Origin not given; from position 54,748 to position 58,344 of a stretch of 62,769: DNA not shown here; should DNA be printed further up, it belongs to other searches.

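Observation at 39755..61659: Five large fibre-like late proteins carry Sec signal peptides and paired cysteines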

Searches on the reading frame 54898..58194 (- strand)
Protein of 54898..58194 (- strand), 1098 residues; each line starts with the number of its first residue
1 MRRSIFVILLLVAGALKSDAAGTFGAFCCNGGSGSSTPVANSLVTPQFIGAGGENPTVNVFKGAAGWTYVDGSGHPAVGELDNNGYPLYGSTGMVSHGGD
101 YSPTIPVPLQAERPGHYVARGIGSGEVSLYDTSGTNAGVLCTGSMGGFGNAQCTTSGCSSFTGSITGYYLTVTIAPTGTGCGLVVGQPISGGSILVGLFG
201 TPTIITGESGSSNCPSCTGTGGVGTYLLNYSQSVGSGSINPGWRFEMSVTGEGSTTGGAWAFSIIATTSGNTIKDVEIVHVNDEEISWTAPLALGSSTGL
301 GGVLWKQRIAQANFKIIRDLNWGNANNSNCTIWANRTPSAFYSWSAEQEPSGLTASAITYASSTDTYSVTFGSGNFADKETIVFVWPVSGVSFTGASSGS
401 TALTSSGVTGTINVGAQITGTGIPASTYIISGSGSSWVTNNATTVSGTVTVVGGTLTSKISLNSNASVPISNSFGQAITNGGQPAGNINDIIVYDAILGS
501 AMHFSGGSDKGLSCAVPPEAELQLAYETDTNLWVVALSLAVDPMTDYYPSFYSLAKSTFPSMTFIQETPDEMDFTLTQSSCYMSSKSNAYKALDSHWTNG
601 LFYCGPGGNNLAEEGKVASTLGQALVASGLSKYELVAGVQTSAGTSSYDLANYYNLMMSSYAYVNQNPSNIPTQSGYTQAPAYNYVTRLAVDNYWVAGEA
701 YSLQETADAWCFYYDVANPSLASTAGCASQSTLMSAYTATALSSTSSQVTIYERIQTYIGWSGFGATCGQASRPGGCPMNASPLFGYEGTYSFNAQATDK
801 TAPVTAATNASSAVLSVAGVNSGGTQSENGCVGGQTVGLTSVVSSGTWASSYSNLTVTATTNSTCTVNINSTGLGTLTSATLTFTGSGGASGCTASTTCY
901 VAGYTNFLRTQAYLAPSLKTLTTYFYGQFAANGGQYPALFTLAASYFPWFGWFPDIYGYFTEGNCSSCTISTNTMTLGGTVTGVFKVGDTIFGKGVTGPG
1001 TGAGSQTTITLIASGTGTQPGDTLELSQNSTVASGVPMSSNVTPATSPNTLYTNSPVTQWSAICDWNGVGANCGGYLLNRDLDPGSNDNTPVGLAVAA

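Call 5: search_protein_families(library=pfam, proteins=[window:54898-58194:-], max_evalue=0.1)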
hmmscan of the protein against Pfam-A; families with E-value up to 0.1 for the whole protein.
window:54898-58194:- (1098 aa): 0 families

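Call 6: search_protein_families(library=phrogs, proteins=[window:54898-58194:-], max_evalue=0.01)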
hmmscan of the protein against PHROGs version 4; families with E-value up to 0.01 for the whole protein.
window:54898-58194:- (1098 aa): 0 families

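Call 11: search_dna_similar(query=window:54898-58194:-, collection=phages, mode=protein, max_rows=25)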
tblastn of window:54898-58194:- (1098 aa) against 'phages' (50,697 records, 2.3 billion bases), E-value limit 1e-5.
No match.

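Call 15: find_homologous_proteins(query=window:54898-58194:-, max_evalue=0.001)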
Query window:54898-58194:- (1098 aa): 14 proteins with E <= 0.001 among 8000 candidates.
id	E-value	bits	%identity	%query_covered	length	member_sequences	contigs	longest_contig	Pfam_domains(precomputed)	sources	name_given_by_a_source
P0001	0.0e+0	1417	100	59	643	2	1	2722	-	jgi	jgi:hypothetical protein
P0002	5.5e-183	629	41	58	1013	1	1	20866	-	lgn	-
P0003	2.1e-161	557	38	93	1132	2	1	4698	-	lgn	-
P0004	3.9e-151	523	38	96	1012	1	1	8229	-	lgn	-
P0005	2.5e-138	481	37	100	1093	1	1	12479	-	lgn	-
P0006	2.5e-136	474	35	32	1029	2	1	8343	-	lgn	-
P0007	1.7e-128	448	35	98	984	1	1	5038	-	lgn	-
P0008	2.7e-88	315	31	86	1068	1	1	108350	-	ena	-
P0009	5.6e-85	304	35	37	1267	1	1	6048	-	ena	-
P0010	1.0e-76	277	31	83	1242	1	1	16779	-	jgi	jgi:hypothetical protein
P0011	2.2e-71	259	30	59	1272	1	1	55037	-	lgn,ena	-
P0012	1.6e-66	243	38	37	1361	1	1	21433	-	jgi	jgi:hypothetical protein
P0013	4.9e-41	159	32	38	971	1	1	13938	-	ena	-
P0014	2.1e-8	51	28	30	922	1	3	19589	-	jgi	jgi:hypothetical protein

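Call 18: find_encoding_contigs(protein=P0011, flank=10000, max_places=2)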
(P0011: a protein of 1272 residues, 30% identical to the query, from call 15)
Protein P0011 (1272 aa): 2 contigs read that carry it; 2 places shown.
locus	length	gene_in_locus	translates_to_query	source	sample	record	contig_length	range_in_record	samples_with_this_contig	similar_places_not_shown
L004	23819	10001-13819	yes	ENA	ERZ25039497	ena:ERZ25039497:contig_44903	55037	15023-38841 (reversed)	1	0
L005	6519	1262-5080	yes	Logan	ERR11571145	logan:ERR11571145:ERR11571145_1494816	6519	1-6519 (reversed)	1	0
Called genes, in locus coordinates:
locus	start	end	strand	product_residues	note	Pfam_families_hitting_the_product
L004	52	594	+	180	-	-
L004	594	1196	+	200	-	-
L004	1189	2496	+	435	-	-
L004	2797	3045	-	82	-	-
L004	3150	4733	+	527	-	-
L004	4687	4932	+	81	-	-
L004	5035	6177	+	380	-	-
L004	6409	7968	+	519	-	-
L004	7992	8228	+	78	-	-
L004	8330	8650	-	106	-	-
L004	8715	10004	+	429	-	PF13884:Peptidase_S74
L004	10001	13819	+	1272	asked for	-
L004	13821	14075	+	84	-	-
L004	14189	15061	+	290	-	-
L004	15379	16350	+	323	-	PF01183:Glyco_hydro_25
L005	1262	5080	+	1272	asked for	-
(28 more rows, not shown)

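Call 19: find_encoding_contigs(protein=P0008, flank=10000, max_places=2)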
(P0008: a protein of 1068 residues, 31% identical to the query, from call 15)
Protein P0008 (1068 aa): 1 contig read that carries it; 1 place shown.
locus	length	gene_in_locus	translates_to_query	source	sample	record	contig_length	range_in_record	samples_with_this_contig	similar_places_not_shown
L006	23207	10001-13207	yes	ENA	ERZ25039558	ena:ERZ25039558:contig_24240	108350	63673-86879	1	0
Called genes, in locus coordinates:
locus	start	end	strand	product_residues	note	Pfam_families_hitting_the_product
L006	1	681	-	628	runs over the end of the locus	PF00009:GTP_EFTU, PF01926:MMR_HSR1 (faint), PF03144:GTP_EFTU_D2, PF22594:GTP-eEF1A_C, PF01583:APS_kinase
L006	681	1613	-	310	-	PF01507:PAPS_reduct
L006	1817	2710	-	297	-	PF01370:Epimerase, PF04321:RmlD_sub_bind (faint), PF16363:GDP_Man_Dehyd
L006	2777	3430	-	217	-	PF01370:Epimerase, PF16363:GDP_Man_Dehyd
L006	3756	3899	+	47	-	-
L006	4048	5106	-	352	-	PF01757:Acyl_transf_3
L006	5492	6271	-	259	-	PF01755:Glyco_transf_25 (weak)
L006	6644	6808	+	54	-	-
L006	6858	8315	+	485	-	-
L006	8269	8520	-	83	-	-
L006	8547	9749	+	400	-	PF00872:Transposase_mut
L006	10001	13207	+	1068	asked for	-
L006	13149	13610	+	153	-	-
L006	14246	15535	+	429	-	PF01943:Polysacc_synt, PF13440:Polysacc_synt_3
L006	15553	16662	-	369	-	PF00155:Aminotran_1_2 (faint), PF01041:DegT_DnrJ_EryC1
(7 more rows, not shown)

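Call 34: predict_structure(alignment_id=A1)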
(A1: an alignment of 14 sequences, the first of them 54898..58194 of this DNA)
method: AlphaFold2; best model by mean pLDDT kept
length: 1098 residues; sequences in the alignment: 14
mean_pLDDT: 57.9   pTM: 0.54
mean pLDDT of the five models: 57.9, 54.9, 54.3, 53.6, 51.3
residues with pLDDT >= 90: 36; 70-90: 366; 50-70: 248; < 50: 448
segments of 3 or more residues with pLDDT < 50: 1-65, 90-92, 311-315, 320-328, 334-345, 390-451, 480-482, 507-509, 570-578, 641-648, 691-800, 820-828, 886-961, 998-1004, 1042-1098
pLDDT, mean of each block of 10 residues (from residue 1): 40 35 23 29 37 43 48 61 57 51 59 71 79 75 77 84 93 88 86 70 86 85 88 89 83 55 70 71 69 55 55 49 40 47 54 77 84 81 69 40 42 40 35 39 39 71 88 69 57 83 63 56 71 67 66 74 68 44 77 75 57 79 72 64 44 66 85 81 68 32 35 38 38 38 33 38 44 38 33 32 75 73 40 63 70 70 76 75 50 34 33 32 39 32 29 27 70 85 65 54 60 76 84 68 36 33 34 32 31 28
secondary structure, 60 per line:
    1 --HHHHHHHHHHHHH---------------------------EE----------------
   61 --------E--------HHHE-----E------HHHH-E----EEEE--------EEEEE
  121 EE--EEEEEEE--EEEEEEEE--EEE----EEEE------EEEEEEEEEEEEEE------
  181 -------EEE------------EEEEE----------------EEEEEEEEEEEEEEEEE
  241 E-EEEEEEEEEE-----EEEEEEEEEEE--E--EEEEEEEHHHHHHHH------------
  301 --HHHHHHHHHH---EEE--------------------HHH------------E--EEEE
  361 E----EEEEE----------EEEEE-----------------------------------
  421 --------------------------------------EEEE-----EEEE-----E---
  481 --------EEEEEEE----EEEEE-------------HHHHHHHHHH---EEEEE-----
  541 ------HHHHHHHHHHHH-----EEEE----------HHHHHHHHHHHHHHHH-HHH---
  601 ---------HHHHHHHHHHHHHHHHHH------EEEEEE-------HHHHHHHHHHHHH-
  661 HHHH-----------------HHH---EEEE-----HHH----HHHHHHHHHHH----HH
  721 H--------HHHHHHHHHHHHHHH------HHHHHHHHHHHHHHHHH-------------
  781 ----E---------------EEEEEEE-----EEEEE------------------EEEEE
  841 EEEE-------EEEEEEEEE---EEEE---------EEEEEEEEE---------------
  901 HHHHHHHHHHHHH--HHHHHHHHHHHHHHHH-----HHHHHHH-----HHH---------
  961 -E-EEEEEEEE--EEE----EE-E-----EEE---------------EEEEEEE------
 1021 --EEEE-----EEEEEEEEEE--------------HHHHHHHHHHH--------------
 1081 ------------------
elements in order (helices of 4 or more, strands of 3 or more residues): H3-15 H94-97 E104-107 E116-122 E125-131 E134-141 E144-146 E151-154 E161-174 E188-190 E203-207 E224-241 E243-252 E258-268 E274-280 H281-288 H303-312 E316-318 E357-361 E366-370 E381-385 E459-462 E468-471 E489-495 E500-504 H518-527 E531-535 H547-558 E564-567 H578-593 H610-627 E634-639 H647-659 H661-664 E688-691 H704-714 H730-744 H751-767 E801-807 E813-817 E836-844 E852-860 E864-867 E877-885 H901-913 H916-931 H937-943 E964-971 E974-976 E990-992 E1008-1014 E1023-1026 E1032-1041 H1056-1066

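Call 36: search_solved_structures(query=A1, max_evalue=1)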
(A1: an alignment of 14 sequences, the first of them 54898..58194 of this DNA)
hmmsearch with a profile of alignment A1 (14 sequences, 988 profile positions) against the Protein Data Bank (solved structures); distinct sequences matched with E-value up to 1: 1.
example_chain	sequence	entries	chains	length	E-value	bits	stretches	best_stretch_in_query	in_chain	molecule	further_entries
7n34_A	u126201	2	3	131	0.13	13.4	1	350-428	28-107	Cap15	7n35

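Call 37: fold_search(model_id=the predicted structure, library=pdb)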
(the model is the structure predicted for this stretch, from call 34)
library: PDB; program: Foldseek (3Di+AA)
matches with E <= 10: 881; with E <= 0.001: 0
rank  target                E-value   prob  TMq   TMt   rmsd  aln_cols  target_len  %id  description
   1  7sol_A                3.0e-02  1.00  0.07  0.08   2.4        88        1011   10  Crystal Structures of the bispecific ubiquitin/FAT10 activating enzyme, Uba6 (released 2022-11-02)
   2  2df7_Q                3.7e-02  0.05  0.04  0.07  20.4       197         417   12  Crystal structure of infectious bursal disease virus VP2 subviral particle (released 2006-06-27)
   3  8eci_1                5.4e-02  0.95  0.07  0.43  12.1       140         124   27  Arthrobacter phage Bridgette (released 2023-02-01)
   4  7sol_C                5.7e-02  1.00  0.07  0.08   2.2        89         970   10  Crystal Structures of the bispecific ubiquitin/FAT10 activating enzyme, Uba6 (released 2022-11-02)
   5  9qhi_B                5.7e-02  1.00  0.07  0.08   2.6        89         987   11  Structure of UBA6-UbDha-BIRC6 trapped ternary complex (cluster 0) (released 2025-10-29)
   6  3b9e                  5.7e-02  0.72  0.09  0.16   6.2       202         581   12  Crystal structure of inactive mutant E315M chitinase A from Vibrio harveyi (released 2008-04-01)
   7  6iuj_A                5.7e-02  0.23  0.10  0.20  18.8       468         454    9  Crystal structure of GH30 xylanase B from Talaromyces cellulolyticus (released 2019-01-30)
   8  6dc6_A                6.0e-02  1.00  0.07  0.08   2.2        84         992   12  Crystal structure of human ubiquitin activating enzyme E1 (Uba1) in complex with ubiquitin (released 2018-10-10)
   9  3arp                  6.0e-02  0.41  0.09  0.15   9.3       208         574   12  Crystal Structure Analysis of Chitinase A from Vibrio harveyi with novel inhibitors - complex structure with DEQUALINIUM (released 2011-04-20)
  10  2df7_A                6.4e-02  0.05  0.04  0.07  20.9       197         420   13  Crystal structure of infectious bursal disease virus VP2 subviral particle (released 2006-06-27)
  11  3b8s_A                7.5e-02  0.69  0.09  0.16   6.6       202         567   11  Crystal structure of wild-type chitinase A from Vibrio harveyi (released 2008-04-01)
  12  2df7_L                7.9e-02  0.04  0.04  0.07  20.2       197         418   12  Crystal structure of infectious bursal disease virus VP2 subviral particle (released 2006-06-27)
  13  4p22_B                8.4e-02  1.00  0.06  0.18   3.0        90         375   12  Crystal Structure of N-terminal Fragments of E1 (released 2015-02-25)
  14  6tbj_B                1.0e-01  0.69  0.11  0.20  12.9       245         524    9  Structure of a beta galactosidase with inhibitor (released 2020-08-19)
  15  5hms_B                1.0e-01  0.23  0.08  0.22  12.0       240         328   11  X-ray structure of human recombinant 5-aminolaevulinic acid dehydratase (hrALAD). (released 2016-01-27)
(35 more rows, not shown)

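Call 38: search_protein_families(library=pfam, alignment_id=A1, max_evalue=1)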
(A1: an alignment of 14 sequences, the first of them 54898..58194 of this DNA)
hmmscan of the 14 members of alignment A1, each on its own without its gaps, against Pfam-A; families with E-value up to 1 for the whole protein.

A. member 1, window:54898-58194:- (1098 aa): 0 families

B. families by the number of members that match (of 14 scanned): 3 families
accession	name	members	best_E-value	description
PF06599.16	DUF1139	1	0.029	Protein of unknown function (DUF1139)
PF18662.7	HTH_56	1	0.18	Cch helix turn helix domain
PF15539.11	CAF1-p150_C2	1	0.3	CAF1 complex subunit p150, region binding to CAF1-p60 at C-term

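Call 41: find_related_loci(query=window:54898-58194:-, collection=genome_contigs, flank=10000)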
Query window:54898-58194:- (1098 aa) in genome_contigs; peptide patterns used: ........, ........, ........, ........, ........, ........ (x = any residue, [..] = any of these).
23 stretches matched a pattern, but none encodes a relative of the query by tblastn (E <= 1e-3).

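Call 42: find_encoding_contigs(protein=P0002, flank=10000, max_places=1)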
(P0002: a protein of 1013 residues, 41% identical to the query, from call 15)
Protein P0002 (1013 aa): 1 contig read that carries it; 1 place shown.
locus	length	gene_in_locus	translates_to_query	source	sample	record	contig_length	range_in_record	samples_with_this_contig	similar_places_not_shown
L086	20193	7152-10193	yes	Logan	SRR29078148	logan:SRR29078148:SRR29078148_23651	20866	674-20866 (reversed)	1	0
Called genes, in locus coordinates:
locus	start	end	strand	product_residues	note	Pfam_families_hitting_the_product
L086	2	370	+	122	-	?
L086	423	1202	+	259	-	PF02945:Endonuclease_7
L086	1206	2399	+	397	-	-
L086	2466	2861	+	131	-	-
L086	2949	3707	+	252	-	PF01844:HNH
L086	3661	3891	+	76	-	-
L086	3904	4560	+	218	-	-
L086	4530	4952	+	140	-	-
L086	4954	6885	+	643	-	-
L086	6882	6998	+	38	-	-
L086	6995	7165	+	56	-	-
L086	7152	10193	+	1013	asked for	-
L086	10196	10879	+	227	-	PF24175:SU10_adaptor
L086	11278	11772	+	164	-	-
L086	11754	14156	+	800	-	-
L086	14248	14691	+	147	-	-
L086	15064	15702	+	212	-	-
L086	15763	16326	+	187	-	-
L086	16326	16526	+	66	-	-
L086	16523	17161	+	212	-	-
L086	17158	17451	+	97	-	-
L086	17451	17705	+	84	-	-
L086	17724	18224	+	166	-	-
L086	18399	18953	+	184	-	-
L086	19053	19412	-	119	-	PF06147:DUF968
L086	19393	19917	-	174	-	-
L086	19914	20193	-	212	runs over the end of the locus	PF09588:YqaJ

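Call 43: find_encoding_contigs(protein=P0005, flank=10000, max_places=1)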
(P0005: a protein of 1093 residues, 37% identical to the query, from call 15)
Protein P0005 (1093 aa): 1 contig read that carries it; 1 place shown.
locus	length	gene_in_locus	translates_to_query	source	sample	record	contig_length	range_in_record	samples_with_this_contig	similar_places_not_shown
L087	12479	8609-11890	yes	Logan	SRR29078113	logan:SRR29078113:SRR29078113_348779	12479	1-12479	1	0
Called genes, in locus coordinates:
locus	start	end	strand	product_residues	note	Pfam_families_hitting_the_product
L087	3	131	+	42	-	?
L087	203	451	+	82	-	-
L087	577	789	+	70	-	-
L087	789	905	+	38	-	-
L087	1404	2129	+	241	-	-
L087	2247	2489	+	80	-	-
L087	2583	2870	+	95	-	-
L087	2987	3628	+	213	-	-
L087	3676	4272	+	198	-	-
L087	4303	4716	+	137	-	-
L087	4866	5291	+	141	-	-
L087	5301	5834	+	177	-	-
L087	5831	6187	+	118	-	-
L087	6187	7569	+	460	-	-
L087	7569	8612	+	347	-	PF05345:He_PIG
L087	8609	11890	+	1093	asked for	-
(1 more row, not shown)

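Call 44: find_encoding_contigs(protein=P0012, flank=10000, max_places=1)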
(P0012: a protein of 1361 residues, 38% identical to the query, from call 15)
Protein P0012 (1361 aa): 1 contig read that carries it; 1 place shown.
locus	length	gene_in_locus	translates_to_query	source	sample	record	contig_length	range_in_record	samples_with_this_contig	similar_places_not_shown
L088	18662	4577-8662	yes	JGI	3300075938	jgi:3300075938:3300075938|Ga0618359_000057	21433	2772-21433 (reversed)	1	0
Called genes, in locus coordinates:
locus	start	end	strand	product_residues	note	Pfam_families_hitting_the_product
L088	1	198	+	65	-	?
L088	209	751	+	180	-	PF21190:Bbp16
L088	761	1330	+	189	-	-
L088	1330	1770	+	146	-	-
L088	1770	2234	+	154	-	-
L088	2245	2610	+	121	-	-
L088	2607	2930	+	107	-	-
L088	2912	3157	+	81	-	-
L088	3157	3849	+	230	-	-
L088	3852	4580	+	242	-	-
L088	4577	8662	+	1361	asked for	-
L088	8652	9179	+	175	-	-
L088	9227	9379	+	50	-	-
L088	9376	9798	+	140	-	-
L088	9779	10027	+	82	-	-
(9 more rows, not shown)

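Call 106: search_protein_families(library=ncbifam, proteins=[window:54898-58194:-], max_evalue=0.01)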
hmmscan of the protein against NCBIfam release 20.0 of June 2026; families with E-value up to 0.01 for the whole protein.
window:54898-58194:- (1098 aa): 0 families
